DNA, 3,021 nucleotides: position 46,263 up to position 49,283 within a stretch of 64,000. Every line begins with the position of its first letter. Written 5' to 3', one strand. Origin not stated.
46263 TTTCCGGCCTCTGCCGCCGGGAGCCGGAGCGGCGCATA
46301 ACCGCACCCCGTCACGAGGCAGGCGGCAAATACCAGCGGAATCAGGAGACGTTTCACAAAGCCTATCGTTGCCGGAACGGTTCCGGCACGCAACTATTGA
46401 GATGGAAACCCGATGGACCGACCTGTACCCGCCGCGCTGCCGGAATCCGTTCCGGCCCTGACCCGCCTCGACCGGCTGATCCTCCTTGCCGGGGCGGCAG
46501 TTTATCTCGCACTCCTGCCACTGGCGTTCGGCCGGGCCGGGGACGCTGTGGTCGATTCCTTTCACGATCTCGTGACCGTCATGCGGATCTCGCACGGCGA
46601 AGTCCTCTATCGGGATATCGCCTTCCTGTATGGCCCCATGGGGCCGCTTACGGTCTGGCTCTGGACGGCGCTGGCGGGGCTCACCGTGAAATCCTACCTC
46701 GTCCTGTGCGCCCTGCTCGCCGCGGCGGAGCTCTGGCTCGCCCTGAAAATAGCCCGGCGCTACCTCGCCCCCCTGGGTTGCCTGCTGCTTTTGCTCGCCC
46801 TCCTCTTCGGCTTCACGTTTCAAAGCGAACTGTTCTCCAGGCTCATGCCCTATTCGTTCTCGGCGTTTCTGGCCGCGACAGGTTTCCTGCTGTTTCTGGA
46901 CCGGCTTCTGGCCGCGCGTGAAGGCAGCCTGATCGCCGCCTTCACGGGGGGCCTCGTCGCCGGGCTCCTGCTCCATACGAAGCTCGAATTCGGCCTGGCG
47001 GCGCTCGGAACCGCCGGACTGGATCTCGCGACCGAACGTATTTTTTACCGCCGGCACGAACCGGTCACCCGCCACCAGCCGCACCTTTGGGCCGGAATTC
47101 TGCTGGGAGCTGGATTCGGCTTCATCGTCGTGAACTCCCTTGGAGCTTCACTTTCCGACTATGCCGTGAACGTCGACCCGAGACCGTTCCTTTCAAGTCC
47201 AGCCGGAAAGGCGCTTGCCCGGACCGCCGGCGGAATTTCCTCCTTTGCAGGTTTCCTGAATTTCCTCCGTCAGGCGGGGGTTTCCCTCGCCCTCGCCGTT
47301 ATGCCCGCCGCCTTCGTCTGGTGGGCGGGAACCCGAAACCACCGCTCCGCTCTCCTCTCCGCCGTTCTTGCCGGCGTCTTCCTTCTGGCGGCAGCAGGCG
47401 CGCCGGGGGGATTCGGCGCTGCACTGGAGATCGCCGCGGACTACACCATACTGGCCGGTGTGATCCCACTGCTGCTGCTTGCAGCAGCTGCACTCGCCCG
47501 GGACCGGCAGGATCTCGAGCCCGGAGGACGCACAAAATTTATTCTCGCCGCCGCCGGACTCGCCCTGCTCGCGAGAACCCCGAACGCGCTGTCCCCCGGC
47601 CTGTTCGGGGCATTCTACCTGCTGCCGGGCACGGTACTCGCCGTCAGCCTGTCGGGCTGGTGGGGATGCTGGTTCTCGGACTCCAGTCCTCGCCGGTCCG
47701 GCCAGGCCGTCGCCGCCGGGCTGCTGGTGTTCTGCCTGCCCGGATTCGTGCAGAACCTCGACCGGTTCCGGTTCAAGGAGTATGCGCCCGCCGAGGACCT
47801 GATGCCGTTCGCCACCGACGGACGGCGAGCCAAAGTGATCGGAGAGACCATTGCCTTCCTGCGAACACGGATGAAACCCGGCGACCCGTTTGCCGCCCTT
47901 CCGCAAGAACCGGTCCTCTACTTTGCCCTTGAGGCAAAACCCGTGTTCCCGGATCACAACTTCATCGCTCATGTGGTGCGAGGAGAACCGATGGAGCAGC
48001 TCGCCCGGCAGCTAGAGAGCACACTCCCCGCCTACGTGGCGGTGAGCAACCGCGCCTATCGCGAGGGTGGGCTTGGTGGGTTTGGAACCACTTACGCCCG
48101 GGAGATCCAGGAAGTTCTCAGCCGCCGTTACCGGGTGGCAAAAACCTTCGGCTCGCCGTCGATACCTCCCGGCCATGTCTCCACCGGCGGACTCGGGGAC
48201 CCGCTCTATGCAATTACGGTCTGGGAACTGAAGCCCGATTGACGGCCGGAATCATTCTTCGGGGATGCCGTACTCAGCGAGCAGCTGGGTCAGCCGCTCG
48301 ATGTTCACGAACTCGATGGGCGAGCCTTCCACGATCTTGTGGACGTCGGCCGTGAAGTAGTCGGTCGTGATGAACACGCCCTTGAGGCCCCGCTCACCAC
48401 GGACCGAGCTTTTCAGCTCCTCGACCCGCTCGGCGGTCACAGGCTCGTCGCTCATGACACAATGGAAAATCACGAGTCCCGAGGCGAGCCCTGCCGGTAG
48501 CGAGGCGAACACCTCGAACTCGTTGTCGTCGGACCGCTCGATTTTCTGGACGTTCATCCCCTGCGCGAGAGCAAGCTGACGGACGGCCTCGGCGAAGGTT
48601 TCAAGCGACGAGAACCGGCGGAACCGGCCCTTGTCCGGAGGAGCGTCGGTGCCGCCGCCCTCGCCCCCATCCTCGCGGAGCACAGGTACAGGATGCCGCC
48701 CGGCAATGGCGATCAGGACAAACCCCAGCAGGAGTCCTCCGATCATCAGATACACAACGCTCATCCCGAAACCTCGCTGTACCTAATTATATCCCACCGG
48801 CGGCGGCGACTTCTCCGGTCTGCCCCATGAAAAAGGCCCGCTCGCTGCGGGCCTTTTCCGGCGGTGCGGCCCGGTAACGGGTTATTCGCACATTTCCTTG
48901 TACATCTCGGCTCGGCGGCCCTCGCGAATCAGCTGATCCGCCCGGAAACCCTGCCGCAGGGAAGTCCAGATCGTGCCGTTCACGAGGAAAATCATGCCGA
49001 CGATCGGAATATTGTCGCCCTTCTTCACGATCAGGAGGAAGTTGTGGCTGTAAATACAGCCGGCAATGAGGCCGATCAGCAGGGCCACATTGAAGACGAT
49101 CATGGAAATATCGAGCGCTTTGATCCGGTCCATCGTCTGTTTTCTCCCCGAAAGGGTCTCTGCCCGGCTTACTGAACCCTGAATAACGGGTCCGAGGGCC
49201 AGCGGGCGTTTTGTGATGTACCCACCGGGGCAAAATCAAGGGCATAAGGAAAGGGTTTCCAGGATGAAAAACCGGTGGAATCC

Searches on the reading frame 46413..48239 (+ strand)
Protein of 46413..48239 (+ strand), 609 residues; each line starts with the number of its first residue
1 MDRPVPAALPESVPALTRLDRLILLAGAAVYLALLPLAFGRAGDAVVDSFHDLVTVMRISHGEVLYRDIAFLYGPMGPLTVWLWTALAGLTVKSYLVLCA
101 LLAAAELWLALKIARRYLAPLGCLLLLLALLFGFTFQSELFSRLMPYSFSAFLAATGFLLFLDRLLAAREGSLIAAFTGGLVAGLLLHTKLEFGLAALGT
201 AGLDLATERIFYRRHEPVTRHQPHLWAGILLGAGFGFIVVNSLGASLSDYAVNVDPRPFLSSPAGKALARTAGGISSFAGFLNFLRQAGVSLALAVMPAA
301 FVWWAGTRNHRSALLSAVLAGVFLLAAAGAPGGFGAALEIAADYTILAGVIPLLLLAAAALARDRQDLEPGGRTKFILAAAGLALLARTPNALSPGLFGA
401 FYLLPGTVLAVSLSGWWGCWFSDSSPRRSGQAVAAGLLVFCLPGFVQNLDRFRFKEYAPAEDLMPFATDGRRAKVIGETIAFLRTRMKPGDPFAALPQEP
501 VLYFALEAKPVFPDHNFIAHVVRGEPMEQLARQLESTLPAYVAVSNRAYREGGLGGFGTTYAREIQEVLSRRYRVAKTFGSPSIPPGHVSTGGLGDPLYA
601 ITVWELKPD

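Call 3: search_protein_families(library=pfam, proteins=[window:46413-48239:+], max_evalue=0.01)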
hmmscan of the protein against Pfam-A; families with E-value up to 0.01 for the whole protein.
window:46413-48239:+ (609 aa): 0 families

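Call 4: search_protein_families(library=ncbifam, proteins=[window:46413-48239:+], max_evalue=0.01)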
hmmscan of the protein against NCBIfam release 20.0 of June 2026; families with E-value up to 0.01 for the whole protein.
window:46413-48239:+ (609 aa): 0 families

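Call 34: search_protein_families(library=pfam, proteins=[window:46413-48239:+], max_evalue=10)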
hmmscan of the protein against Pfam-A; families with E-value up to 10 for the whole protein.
window:46413-48239:+ (609 aa): 0 families

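Call 36: find_homologous_proteins(query=window:46413-48239:+, max_evalue=0.001)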
Query window:46413-48239:+ (609 aa): 9 proteins with E <= 0.001 among 8000 candidates.
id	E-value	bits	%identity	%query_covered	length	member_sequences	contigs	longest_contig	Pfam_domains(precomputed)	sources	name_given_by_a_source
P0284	0.0e+0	1331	100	100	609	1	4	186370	-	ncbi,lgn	-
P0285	4.7e-173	595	52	98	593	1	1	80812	-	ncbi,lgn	-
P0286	6.5e-172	591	50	100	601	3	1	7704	-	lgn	-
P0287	4.6e-165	569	52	100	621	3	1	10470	-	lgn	-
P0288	4.5e-10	57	26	19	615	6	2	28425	-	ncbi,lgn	ncbi:MAG: hypothetical protein ACJ76B_06160 [Solirubrobacterales bacterium]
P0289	6.2e-9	53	26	22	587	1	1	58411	-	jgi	jgi:hypothetical protein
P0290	2.1e-7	48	26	18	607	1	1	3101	PF13231.13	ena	-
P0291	7.5e-5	40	33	28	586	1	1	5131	-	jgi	jgi:hypothetical protein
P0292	2.4e-4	38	25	98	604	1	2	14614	PF10101.15,PF13231.13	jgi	jgi:4-amino-4-deoxy-L-arabinose transferase-like glycosyltransferase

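Call 39: search_protein_families(library=pfam, alignment_id=A3, max_evalue=1)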
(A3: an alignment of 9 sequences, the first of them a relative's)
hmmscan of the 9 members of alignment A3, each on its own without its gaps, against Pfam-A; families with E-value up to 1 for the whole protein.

A. member 1, P0284 (609 aa): 0 families

B. families by the number of members that match (of 9 scanned): 4 families
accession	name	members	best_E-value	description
PF13231.12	PMT_2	4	3.6e-09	Dolichyl-phosphate-mannose-protein mannosyltransferase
PF10101.14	DUF2339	1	0.00028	Predicted membrane protein (DUF2339)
PF24410.1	wHTH-HSP90_Na-assoc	1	0.0077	wHTH-Hsp90_Na associated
PF04550.17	Phage_holin_3_2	1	0.1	Phage holin family 2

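Call 44: predict_structure(alignment_id=A3)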
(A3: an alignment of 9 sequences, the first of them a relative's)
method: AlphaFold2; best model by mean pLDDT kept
length: 609 residues; sequences in the alignment: 9
mean_pLDDT: 79.0   pTM: 0.86
mean pLDDT of the five models: 79.0, 77.7, 77.0, 76.1, 75.5
residues with pLDDT >= 90: 200; 70-90: 250; 50-70: 119; < 50: 40
segments of 3 or more residues with pLDDT < 50: 1-12, 391-396, 458-462, 517-524
pLDDT, mean of each block of 10 residues (from residue 1): 38 64 91 81 56 88 86 87 93 88 95 92 93 76 78 94 94 95 95 92 88 60 95 92 85 70 65 63 79 84 84 83 74 56 61 88 68 88 78 50 89 88 83 90 79 52 52 81 94 85 89 58 62 93 79 63 87 94 58 62 93
secondary structure, 60 per line:
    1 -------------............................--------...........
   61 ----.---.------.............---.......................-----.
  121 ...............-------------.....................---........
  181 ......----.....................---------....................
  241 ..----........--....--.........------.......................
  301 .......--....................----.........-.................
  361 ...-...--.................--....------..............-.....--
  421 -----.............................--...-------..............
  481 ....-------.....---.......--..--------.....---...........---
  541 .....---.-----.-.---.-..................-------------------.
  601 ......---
elements in order: H14-41 H50-60 H76-88 H92-114 H120-135 H149-169 H173-186 H191-211 H221-242 H247-254 H257-260 H263-271 H278-307 H310-329 H334-342 H344-363 H370-386 H389-392 H399-412 H414-418 H426-454 E457-459 E467-469 H470-484 E492-496 H500-506 H519-523 H527-537 E541-545 H563-572 E573-580 E600-606

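Call 47: fold_search(model_id=the predicted structure, library=pdb)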
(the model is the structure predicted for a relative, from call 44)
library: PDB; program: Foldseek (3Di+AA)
matches with E <= 10: 571; with E <= 0.001: 12
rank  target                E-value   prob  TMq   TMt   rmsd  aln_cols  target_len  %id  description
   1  5f15                  1.6e-06  1.00  0.44  0.49  14.8       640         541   12  Crystal Structure of ArnT from Cupriavidus metallidurans bound to Undecaprenyl phosphate (released 2016-02-17)
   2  8b6l_I                4.5e-05  1.00  0.44  0.40  18.0       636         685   13  Subtomogram average of the human Sec61-TRAP-OSTA-translocon (released 2022-12-07)
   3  6ezn_F                5.6e-05  1.00  0.49  0.46  13.6       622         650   13  Cryo-EM structure of the yeast oligosaccharyltransferase (OST) complex (released 2018-01-17)
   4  6ftg_5                9.3e-05  1.00  0.49  0.47  15.9       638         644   13  Subtomogram average of OST-containing ribosome-translocon complexes from canine rough microsomal membranes (released 2018-03-21)
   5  7zli_A                1.1e-04  1.00  0.50  0.46  13.9       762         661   11  Cryo-EM structure of C-mannosyltransferase CeDPY19, in complex with Dol25-P-Man and bound to CMT2-Fab and anti-Fab nan (released 2023-01-11)
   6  8pn9_A                1.9e-04  1.00  0.45  0.42  15.0       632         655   11  Structure of human oligosaccharyltransferase OST-A complex bound to NGI-1 (released 2024-05-08)
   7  7zlh_A                2.6e-04  1.00  0.50  0.47  14.1       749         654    9  Cryo-EM structure of C-mannosyltransferase CeDPY19, in apo state, bound to CMT2-Fab and anti-Fab nanobody (released 2023-01-11)
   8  6s7t_A                2.7e-04  1.00  0.47  0.42  16.3       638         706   12  Cryo-EM structure of human oligosaccharyltransferase complex OST-B (released 2019-12-18)
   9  6s7o_A                6.2e-04  1.00  0.46  0.43  14.9       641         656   12  Cryo-EM structure of human oligosaccharyltransferase complex OST-A (released 2019-12-18)
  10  7zlg_A                9.2e-04  1.00  0.45  0.42  11.2       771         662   10  Cryo-EM structure of C-mannosyltransferase CeDPY19, in complex with acceptor peptide and bound to CMT2-Fab and anti-Fa (released 2023-01-11)
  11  3rce_A                9.6e-04  1.00  0.42  0.39  15.9       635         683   11  Bacterial oligosaccharyltransferase PglB (released 2011-06-15)
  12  5ogl_A                1.0e-03  1.00  0.40  0.35  17.0       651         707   11  Structure of bacterial oligosaccharyltransferase PglB in complex with an acceptor peptide and an lipid-linked oligosac (released 2017-10-25)
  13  9okf                  3.2e-03  0.60  0.13  0.15  23.1       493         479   14  Cryo-EM structure of human SV2A in the apo state (released 2025-12-10)
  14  8if8_C                4.5e-03  0.97  0.29  0.30  20.7       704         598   12  Arabinosyltransferase AftA (released 2023-05-31)
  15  7bvc_B                1.4e-02  0.99  0.32  0.20  15.0       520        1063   15  Cryo-EM structure of Mycobacterium smegmatis arabinosyltransferase EmbA-EmbB-AcpM2 in complex with ethambutol (released 2020-04-29)
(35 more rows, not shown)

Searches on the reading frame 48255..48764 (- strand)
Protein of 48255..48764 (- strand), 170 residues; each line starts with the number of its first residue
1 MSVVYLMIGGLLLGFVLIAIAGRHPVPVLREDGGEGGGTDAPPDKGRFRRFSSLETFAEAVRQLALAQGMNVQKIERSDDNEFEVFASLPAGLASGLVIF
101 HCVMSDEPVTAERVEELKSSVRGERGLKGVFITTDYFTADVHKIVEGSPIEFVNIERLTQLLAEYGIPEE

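Call 3: search_protein_families(library=pfam, proteins=[window:48255-48764:-], max_evalue=0.01)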
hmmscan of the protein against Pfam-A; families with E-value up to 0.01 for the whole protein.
window:48255-48764:- (170 aa): 2 families
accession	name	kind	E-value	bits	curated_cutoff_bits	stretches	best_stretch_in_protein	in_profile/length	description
PF04471.18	Mrr_cat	-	2.4e-15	57.1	21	1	53-162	5-115/115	Restriction endonuclease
PF22722.2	NA-iREase1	-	3.8e-07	30.5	27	1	57-158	1-104/106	NACHT-associated inactive Restriction Endonuclease 1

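Call 4: search_protein_families(library=ncbifam, proteins=[window:48255-48764:-], max_evalue=0.01)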
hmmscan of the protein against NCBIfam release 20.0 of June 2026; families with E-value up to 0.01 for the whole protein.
window:48255-48764:- (170 aa): 0 families

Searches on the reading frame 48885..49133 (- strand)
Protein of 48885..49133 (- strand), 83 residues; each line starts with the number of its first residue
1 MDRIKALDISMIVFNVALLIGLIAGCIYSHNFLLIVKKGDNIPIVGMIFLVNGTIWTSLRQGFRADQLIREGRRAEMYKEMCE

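Call 59: search_protein_families(library=pfam, proteins=[window:48885-49133:-], max_evalue=0.0001)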
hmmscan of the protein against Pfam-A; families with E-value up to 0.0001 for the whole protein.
window:48885-49133:- (83 aa): 0 families
